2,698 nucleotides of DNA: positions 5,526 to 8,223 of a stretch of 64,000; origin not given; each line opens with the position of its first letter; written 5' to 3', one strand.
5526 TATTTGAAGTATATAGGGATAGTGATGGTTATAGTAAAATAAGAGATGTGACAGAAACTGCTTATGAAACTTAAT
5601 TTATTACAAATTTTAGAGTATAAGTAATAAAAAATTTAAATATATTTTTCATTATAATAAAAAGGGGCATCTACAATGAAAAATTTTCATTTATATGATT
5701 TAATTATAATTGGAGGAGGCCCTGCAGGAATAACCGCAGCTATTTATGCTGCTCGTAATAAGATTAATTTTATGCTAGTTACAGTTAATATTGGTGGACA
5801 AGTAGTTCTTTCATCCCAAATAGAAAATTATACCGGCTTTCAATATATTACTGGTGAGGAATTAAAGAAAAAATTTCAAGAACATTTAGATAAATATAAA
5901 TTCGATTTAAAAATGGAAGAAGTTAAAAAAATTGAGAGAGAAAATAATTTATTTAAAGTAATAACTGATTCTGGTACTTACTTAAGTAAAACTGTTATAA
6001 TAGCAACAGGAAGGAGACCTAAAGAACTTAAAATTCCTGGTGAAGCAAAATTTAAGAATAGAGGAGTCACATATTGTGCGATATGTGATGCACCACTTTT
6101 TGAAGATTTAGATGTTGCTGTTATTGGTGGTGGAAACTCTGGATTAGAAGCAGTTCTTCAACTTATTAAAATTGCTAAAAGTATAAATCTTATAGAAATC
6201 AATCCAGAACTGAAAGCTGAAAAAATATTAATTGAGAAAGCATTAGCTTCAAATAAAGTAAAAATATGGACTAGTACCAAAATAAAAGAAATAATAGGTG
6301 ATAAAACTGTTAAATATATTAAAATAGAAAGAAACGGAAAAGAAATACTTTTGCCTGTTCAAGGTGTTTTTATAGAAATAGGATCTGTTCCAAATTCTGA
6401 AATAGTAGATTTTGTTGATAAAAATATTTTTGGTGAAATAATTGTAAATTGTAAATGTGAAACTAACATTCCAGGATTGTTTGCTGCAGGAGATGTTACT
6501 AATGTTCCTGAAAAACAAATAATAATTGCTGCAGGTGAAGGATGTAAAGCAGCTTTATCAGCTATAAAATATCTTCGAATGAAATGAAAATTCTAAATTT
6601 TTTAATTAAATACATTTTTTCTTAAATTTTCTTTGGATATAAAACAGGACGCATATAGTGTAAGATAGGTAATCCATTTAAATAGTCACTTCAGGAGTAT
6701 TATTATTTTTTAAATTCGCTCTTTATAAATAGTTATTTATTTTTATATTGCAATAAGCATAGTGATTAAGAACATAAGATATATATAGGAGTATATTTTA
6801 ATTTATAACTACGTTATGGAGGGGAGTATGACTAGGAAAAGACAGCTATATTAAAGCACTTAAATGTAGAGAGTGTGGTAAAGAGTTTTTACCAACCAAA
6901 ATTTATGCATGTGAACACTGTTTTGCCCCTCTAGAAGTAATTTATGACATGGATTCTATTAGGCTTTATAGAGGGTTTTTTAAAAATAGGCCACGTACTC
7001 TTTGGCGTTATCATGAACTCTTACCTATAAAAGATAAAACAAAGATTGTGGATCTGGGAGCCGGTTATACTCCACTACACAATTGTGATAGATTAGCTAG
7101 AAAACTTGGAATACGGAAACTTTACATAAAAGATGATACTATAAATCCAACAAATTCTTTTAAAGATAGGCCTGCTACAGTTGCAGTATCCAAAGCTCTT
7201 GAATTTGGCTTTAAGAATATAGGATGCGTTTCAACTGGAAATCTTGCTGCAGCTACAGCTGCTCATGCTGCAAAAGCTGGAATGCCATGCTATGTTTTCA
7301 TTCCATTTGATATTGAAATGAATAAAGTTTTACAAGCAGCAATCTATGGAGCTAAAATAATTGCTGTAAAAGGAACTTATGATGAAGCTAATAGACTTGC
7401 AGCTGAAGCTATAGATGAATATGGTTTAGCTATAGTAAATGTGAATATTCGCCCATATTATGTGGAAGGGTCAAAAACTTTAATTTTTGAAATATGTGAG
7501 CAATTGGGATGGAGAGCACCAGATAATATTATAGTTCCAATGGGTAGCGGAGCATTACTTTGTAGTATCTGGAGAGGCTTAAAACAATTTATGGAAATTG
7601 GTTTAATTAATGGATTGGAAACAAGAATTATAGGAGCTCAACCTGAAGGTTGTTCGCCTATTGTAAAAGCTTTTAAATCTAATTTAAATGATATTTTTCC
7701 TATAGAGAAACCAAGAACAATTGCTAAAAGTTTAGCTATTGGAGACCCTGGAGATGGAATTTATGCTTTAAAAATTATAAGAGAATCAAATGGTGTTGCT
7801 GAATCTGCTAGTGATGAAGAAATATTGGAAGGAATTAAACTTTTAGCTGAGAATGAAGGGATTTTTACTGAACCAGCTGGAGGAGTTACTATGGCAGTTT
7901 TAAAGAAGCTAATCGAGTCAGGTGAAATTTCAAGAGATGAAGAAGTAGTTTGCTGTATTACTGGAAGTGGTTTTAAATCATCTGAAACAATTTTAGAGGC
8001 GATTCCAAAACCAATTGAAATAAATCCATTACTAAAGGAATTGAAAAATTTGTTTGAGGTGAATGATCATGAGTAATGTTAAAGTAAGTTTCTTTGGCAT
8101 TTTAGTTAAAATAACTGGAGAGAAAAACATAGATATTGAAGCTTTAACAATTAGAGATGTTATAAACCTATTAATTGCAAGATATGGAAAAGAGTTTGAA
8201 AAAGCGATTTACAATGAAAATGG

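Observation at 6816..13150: Co-localised ThrC-family PLP enzyme, MoaD/ThiS-like carrier, E1-like activator and an IscS-IscU-TusA-DsrE persulfide relay: a candidate protein-thiocarboxylate-dependent sulfur amino acid pathway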

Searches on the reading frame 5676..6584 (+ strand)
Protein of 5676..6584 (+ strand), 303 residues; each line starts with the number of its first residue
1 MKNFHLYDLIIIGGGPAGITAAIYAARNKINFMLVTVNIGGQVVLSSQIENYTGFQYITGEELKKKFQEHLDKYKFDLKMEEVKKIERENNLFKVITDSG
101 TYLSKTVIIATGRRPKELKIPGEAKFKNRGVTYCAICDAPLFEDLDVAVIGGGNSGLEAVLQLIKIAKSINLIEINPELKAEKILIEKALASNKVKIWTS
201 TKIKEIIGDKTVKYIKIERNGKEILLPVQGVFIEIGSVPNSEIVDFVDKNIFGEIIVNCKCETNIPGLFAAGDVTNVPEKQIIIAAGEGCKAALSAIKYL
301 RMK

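Call 7: search_protein_families(library=pfam, proteins=[window:5676-6584:+], max_evalue=0.01)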
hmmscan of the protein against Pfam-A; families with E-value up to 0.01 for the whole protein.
window:5676-6584:+ (303 aa): 14 families
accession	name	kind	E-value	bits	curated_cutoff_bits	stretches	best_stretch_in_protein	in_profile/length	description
PF07992.20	Pyr_redox_2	-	5.7e-47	161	26.1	1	7-279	1-282/291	Pyridine nucleotide-disulphide oxidoreductase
PF13738.12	Pyr_redox_3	-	2.4e-29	103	30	2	56-272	76-305/305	Pyridine nucleotide-disulphide oxidoreductase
PF01134.28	GIDA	-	4.6e-12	46.1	22.1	1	8-40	1-33/391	Glucose inhibited division protein A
PF00070.33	Pyr_redox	-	2.6e-09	37.9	22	1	147-218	2-80/82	Pyridine nucleotide-disulphide oxidoreductase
PF12831.13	FAD_oxidored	-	3.8e-09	36.8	27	1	8-44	1-39/416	FAD dependent oxidoreductase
PF03486.20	HI0933_like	-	1.2e-08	35.1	50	1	8-35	2-29/244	HI0933-like protein Rossmann domain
PF01946.23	Thi4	-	2.6e-07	30.6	26.2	1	3-48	14-62/235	Thi4 family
PF13434.12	Lys_Orn_oxgnase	-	2.9e-07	30.4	21.3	1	68-170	105-214/339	L-lysine 6-monooxygenase/L-ornithine 5-monooxygenase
PF00890.30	FAD_binding_2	-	2e-06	27.7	20.4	1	8-36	1-29/414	FAD binding domain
PF01266.30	DAO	-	9.2e-06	25.8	27.9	0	8-35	1-28/353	FAD dependent oxidoreductase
PF01262.27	AlaDh_PNT_C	-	8.9e-05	22.4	23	0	143-193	27-74/214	Alanine dehydrogenase/PNT, C-terminal domain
PF05834.18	Lycopene_cycl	-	8.9e-05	22.2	23.4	0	8-41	1-34/380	Lycopene cyclase protein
PF13450.12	NAD_binding_8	-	0.00035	21.2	21.9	0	11-35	1-25/68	NAD(P)-binding Rossmann-like domain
PF13454.12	NAD_binding_9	-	0.0011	19.3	21.8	0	10-29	1-20/155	FAD-NAD(P)-binding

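Call 8: search_protein_families(library=ncbifam, proteins=[window:5676-6584:+], max_evalue=0.01)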
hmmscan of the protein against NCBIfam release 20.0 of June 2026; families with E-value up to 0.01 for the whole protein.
window:5676-6584:+ (303 aa): 107 families (the best 25 are shown)
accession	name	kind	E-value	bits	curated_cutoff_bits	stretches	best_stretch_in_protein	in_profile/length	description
TIGR03140.1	AhpF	equivalog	1.7e-96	323.8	502.9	1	3-300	209-512/515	alkyl hydroperoxide reductase subunit F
TIGR01292.1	TRX_reduct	equivalog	3.4e-92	308.5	343.45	1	7-300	1-300/300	thioredoxin-disulfide reductase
TIGR03143.1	AhpF_homolog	hypoth_equivalog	6.1e-64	216.5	687.65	1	5-301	3-309/555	putative alkyl hydroperoxide reductase F subunit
NF007614.0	PRK10262.1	equivalog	2.4e-54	184.7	644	1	8-300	8-314/321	thioredoxin-disulfide reductase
TIGR04018.1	Bthiol_YpdA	hypoth_equivalog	7.4e-25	87.4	339.9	1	8-279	1-293/316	YpdA family putative bacillithiol disulfide reductase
TIGR02053.1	MerA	equivalog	5.6e-22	78.4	454.45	1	56-298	83-330/465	mercury(II) reductase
TIGR01350.1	lipoamide_DH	equivalog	2.4e-20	72.7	408.8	2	94-278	120-312/461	dihydrolipoyl dehydrogenase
NF040505.1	ArsO_flavin_mono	equivalog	9e-16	58.2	425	1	67-179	80-195/346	ArsO family NAD(P)H-dependent flavin-containing monooxygenase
TIGR03385.1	CoA_CoA_reduc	equivalog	1e-15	57.5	578.8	1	9-277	2-285/439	CoA-disulfide reductase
NF004945.0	PRK06292.2-3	equivalog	1.2e-15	57.4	494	1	63-275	93-305/457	dihydrolipoyl dehydrogenase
NF007123.0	PRK09564.1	equivalog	3.5e-15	55.6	458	2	146-278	151-287/444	CoA-disulfide reductase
NF004991.0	PRK06370.1-3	subfamily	8.9e-15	54.2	620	1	105-275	166-342/509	FAD-containing oxidoreductase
NF004943.0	PRK06292.2-1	equivalog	5.6e-13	48.5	432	1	67-275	90-308/456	dihydrolipoyl dehydrogenase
NF045599.1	bili_reduct_long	exception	9.2e-13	47.3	750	1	9-249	384-611/641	bilirubin reductase, long form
NF005883.0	PRK07845.1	equivalog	1.4e-12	47.4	479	2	101-278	137-317/466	NAD(P)H-quinone dehydrogenase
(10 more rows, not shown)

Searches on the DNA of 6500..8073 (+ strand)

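Call 31: search_rna_families(source=L010, threshold=gathering)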
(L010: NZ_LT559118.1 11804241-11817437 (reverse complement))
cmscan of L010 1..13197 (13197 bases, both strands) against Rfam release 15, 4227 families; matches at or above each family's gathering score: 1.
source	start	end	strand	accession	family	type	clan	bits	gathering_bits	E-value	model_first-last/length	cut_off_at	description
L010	5819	5960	+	RF00162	SAM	Cis-reg; riboswitch;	CL00012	68.7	44.4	1.3e-14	1-108/108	no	SAM riboswitch aptamer (S box leader)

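Call 37: search_rna_families(sources=[L028, L038, L048, L055, L065, L066, L087, L062, L069, L031, L033, L045, L036, L051, L012, L014, L011, L026, L089], threshold=gathering)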
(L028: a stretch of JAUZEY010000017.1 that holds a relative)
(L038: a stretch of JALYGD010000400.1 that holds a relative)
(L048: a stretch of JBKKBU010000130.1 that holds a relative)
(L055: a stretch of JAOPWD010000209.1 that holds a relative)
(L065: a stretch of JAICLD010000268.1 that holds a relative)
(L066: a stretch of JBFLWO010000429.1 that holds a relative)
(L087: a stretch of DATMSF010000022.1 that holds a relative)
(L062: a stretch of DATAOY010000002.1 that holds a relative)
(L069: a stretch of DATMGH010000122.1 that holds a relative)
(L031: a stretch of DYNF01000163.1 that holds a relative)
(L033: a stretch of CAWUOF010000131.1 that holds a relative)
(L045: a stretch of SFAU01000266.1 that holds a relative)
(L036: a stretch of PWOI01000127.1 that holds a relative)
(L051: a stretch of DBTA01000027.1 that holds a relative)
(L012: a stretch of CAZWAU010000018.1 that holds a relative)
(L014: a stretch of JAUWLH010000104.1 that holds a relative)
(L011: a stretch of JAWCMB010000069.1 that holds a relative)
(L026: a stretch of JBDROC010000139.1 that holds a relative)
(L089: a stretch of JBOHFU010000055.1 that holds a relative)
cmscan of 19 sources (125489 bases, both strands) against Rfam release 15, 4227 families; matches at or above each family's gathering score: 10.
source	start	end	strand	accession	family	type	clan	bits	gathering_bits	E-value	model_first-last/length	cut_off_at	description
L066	827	931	+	RF00162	SAM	Cis-reg; riboswitch;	CL00012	88.3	44.4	2.5e-19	1-108/108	no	SAM riboswitch aptamer (S box leader)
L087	1247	1359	+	RF00162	SAM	Cis-reg; riboswitch;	CL00012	81.8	44.4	1.9e-17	1-108/108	no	SAM riboswitch aptamer (S box leader)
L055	4683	4819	+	RF00162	SAM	Cis-reg; riboswitch;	CL00012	80.8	44.4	3.8e-17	1-108/108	no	SAM riboswitch aptamer (S box leader)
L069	3840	3961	+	RF00162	SAM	Cis-reg; riboswitch;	CL00012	80.5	44.4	4.6e-17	1-108/108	no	SAM riboswitch aptamer (S box leader)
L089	8805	8941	+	RF00162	SAM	Cis-reg; riboswitch;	CL00012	77.2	44.4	4.2e-16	1-108/108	no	SAM riboswitch aptamer (S box leader)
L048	4803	4942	+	RF00162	SAM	Cis-reg; riboswitch;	CL00012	68.1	44.4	1.8e-13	1-108/108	no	SAM riboswitch aptamer (S box leader)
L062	9283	9415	+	RF00162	SAM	Cis-reg; riboswitch;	CL00012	67.5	44.4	2.8e-13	1-108/108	no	SAM riboswitch aptamer (S box leader)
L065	588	716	+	RF00162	SAM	Cis-reg; riboswitch;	CL00012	66.3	44.4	6.1e-13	1-108/108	no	SAM riboswitch aptamer (S box leader)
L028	1739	1840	+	RF00162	SAM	Cis-reg; riboswitch;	CL00012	65.5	44.4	1e-12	1-108/108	no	SAM riboswitch aptamer (S box leader)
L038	822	955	+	RF00162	SAM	Cis-reg; riboswitch;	CL00012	56.6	44.4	4e-10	1-108/108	no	SAM riboswitch aptamer (S box leader)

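Call 69: search_rna_families(source=window, start=6500, end=7000, threshold=evalue, max_evalue=1)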
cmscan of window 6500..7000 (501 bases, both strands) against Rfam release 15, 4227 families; matches with E-value up to 1: 0.
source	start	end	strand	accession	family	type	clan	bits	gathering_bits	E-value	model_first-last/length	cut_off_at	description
